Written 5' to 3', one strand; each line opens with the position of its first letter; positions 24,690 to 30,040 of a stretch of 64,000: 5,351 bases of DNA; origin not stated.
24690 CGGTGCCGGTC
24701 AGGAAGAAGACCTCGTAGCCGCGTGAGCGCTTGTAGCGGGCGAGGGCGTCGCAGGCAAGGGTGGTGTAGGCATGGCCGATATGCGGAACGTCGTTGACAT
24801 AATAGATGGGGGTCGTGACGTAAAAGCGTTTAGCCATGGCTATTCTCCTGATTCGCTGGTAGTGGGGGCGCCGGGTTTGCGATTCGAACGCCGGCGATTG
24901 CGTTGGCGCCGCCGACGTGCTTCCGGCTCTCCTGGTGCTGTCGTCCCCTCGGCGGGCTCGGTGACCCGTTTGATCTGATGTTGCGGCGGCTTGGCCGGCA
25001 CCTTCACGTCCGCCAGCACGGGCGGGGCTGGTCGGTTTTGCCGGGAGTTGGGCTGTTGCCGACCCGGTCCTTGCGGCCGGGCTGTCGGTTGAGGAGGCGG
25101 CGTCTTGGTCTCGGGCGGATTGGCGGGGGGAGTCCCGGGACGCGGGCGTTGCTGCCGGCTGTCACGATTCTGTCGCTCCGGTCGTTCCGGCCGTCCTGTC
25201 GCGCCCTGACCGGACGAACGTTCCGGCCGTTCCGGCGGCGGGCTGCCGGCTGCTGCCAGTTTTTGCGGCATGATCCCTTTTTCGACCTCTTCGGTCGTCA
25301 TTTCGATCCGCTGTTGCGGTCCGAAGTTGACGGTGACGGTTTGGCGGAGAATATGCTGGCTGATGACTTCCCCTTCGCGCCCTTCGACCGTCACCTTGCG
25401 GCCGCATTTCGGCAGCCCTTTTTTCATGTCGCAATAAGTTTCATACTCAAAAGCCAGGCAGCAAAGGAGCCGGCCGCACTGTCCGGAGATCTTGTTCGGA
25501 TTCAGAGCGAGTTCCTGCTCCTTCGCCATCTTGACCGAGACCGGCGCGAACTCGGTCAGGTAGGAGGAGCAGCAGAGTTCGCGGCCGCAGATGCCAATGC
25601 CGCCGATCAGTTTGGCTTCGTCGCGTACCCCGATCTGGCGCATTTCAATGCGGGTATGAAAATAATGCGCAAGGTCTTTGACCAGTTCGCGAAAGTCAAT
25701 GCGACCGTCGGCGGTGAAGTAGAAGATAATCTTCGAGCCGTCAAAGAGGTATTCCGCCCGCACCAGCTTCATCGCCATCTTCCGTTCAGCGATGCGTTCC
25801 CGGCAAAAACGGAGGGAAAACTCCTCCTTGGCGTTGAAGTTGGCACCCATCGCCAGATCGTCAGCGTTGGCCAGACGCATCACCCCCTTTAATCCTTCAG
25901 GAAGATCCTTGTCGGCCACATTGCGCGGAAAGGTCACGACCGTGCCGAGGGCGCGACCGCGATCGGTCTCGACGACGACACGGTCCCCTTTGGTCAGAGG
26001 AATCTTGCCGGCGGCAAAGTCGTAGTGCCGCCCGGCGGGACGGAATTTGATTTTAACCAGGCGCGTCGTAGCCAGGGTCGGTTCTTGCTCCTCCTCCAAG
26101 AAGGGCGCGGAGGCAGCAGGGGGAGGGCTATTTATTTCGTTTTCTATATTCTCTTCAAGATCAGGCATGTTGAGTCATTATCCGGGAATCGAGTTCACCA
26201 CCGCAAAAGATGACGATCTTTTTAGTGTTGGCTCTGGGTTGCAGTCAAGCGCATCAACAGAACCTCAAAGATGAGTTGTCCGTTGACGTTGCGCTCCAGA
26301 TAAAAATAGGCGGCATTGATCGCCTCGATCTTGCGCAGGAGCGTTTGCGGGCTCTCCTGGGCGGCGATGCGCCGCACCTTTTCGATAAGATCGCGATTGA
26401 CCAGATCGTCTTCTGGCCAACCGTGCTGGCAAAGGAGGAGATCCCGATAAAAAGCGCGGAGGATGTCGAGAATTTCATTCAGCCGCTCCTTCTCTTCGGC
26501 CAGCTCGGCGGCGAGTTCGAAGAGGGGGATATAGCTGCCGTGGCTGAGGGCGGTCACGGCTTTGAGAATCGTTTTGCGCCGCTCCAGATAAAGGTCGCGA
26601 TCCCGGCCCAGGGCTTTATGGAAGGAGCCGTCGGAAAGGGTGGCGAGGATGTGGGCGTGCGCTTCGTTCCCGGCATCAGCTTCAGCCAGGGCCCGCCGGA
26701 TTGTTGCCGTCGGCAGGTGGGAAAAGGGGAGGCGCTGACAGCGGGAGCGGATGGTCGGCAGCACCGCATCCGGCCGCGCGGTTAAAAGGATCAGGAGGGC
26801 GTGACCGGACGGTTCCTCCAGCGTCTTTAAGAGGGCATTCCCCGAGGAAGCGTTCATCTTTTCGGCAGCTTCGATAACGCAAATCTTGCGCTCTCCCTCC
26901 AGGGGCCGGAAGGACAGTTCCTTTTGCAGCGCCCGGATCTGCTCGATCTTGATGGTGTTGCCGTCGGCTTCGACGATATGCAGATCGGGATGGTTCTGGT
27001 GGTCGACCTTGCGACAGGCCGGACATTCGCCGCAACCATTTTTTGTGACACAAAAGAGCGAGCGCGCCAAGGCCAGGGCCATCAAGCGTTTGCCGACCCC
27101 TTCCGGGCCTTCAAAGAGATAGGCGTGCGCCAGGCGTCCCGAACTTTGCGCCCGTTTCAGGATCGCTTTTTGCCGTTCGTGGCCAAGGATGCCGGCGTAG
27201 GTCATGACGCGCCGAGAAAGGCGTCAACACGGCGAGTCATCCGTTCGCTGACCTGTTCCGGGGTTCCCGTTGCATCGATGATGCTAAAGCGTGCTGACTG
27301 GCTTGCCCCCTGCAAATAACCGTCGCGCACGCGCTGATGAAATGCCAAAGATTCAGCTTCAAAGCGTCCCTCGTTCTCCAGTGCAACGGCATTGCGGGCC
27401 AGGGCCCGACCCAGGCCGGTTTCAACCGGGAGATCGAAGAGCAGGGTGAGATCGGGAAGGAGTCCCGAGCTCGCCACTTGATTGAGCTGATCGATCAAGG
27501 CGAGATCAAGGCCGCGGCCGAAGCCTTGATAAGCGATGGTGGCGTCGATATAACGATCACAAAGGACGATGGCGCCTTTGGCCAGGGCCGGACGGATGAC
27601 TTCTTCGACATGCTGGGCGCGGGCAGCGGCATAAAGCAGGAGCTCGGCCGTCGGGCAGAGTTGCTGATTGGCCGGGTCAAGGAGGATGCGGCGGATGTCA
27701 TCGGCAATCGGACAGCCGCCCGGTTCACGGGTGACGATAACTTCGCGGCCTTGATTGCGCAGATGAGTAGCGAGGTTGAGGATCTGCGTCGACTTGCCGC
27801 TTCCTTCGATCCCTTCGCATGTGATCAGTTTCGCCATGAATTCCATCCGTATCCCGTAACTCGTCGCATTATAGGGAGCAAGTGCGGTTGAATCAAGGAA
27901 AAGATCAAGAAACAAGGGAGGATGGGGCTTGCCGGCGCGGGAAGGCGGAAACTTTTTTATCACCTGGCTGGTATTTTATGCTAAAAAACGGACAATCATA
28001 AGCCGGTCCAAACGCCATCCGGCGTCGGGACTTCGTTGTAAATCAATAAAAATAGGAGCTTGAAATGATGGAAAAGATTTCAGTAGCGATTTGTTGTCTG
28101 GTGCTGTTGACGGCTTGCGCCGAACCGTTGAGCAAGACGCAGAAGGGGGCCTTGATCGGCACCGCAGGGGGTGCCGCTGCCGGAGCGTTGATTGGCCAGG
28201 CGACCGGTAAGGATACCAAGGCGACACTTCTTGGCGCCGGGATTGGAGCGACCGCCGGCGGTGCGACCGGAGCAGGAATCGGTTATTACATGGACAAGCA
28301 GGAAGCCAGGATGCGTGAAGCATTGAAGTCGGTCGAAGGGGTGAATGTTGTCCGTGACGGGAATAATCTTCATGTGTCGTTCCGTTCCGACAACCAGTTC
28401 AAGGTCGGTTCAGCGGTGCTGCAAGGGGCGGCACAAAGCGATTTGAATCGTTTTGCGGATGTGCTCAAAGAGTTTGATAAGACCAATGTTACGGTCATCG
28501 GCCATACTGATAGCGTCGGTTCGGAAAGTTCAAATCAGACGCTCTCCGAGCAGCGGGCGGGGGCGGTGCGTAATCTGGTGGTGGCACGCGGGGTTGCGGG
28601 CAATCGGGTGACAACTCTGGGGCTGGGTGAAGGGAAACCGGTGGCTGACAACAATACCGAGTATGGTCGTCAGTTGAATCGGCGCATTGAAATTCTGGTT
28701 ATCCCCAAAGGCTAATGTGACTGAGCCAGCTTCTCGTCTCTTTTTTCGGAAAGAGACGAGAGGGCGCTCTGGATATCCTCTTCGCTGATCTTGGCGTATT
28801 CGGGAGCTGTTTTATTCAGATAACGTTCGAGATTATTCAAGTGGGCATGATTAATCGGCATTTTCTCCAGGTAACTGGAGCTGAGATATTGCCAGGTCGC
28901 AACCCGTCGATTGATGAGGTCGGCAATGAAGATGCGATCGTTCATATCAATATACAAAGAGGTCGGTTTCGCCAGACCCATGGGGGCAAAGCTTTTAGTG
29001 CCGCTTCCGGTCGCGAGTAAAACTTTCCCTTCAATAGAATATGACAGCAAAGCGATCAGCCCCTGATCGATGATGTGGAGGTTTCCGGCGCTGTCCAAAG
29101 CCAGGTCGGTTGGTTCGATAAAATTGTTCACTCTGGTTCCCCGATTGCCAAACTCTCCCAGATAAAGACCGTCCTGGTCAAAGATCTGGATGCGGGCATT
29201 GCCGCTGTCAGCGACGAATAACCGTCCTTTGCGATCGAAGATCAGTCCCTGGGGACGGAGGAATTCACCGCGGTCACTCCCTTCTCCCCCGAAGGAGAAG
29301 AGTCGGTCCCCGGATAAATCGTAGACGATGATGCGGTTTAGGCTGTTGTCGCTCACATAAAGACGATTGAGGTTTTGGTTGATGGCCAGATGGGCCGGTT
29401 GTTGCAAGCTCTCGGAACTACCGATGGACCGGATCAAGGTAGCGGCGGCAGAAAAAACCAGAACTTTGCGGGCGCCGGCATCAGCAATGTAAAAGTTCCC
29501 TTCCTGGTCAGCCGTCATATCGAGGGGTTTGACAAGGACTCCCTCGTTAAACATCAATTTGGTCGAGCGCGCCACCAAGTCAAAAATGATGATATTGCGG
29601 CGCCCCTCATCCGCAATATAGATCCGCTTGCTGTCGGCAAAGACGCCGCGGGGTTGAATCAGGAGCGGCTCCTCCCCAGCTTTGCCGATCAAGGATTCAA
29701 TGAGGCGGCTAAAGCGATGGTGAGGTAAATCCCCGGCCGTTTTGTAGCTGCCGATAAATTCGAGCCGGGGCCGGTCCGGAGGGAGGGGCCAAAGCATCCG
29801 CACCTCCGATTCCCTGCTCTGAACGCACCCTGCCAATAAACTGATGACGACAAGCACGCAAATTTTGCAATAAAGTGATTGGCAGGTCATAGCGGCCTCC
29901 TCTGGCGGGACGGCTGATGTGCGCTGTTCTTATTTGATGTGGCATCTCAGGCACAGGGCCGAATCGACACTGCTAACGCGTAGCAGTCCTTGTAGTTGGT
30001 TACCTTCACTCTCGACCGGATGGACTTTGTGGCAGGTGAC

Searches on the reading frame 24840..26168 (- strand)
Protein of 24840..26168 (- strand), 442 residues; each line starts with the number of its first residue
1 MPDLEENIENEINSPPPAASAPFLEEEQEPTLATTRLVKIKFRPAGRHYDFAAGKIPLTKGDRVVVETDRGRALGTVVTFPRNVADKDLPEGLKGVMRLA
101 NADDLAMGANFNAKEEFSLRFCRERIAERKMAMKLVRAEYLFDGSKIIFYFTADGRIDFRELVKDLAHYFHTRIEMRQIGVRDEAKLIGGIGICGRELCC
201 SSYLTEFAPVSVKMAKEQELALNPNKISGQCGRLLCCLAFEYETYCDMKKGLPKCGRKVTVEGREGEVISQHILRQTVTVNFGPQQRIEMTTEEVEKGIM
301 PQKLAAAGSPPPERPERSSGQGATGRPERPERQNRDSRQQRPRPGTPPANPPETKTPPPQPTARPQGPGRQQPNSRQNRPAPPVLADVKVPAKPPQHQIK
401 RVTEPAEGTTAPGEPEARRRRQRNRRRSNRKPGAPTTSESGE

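Call 84: search_protein_families(library=pfam, proteins=[window:24840-26168:-], max_evalue=0.00001)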
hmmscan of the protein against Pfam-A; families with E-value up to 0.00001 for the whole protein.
window:24840-26168:- (442 aa): 1 family
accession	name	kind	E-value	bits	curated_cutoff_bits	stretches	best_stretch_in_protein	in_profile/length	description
PF04468.17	PSP1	-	1.2e-32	112.5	27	1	94-179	1-86/86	PSP1 C-terminal conserved region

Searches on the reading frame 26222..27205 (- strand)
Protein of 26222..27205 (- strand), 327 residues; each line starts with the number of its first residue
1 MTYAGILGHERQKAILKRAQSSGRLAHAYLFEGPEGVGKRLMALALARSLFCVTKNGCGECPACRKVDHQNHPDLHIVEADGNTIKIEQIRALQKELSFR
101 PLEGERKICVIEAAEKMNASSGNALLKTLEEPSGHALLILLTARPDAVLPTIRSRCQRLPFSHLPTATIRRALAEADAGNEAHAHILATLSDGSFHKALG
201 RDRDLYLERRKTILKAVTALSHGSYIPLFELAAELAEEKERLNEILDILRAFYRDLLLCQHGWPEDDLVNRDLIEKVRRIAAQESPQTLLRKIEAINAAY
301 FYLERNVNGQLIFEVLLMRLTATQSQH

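Call 84: search_protein_families(library=pfam, proteins=[window:26222-27205:-], max_evalue=0.00001)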
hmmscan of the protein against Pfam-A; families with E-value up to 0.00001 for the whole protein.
window:26222-27205:- (327 aa): 2 families
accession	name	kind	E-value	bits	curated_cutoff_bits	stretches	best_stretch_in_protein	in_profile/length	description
PF13177.12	DNA_pol3_delta2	-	1.2e-58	198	27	1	9-163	2-159/161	DNA polymerase III, delta subunit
PF09115.15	DNApol3-delta_C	-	6.1e-15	56.1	21.7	1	207-320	4-115/117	DNA polymerase III, delta subunit, C terminal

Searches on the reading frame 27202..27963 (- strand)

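Call 84: search_protein_families(library=pfam, proteins=[window:27202-27963:-], max_evalue=0.00001)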
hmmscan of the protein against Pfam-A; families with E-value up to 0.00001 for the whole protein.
window:27202-27963:- (253 aa): 1 family
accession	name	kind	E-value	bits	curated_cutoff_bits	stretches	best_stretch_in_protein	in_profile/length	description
PF02223.23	Thymidylate_kin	-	1.2e-47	162.4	27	1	50-240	2-183/185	Thymidylate kinase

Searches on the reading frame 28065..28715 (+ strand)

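Call 84: search_protein_families(library=pfam, proteins=[window:28065-28715:+], max_evalue=0.00001)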
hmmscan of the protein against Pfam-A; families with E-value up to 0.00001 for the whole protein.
window:28065-28715:+ (216 aa): 3 families
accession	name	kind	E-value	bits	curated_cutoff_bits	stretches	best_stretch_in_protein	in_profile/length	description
PF00691.25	OmpA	-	1e-23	83.9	27.2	1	112-206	2-98/98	OmpA family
PF13488.11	Gly-zipper_Omp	-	3.6e-09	36.8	25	1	31-80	1-46/46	Glycine zipper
PF13441.11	Gly-zipper_YMGG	-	3.1e-08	33.6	28.9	1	24-75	2-45/45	YMGG-like Gly-zipper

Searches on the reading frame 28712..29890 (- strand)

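Call 84: search_protein_families(library=pfam, proteins=[window:28712-29890:-], max_evalue=0.00001)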
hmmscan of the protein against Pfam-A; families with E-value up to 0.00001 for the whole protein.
window:28712-29890:- (392 aa): 5 families
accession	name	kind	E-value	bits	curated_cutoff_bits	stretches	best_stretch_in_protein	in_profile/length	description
PF01436.27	NHL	-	4.3e-19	68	20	0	210-237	1-28/28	NHL repeat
PF17170.10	DUF5128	-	8.8e-13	48.6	22.9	1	217-288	49-121/321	6-bladed beta-propeller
PF08450.18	SGL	-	1.9e-07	31.4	26.3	0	162-244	133-217/246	SMP-30/Gluconolactonase/LRE-like region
PF25021.1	TEN_NHL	-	4.1e-07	29.7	27.1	0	117-188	28-97/357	Teneurin NHL domain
PF03022.22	MRJP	-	4.3e-06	26.7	19.8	0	176-200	79-103/288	Major royal jelly protein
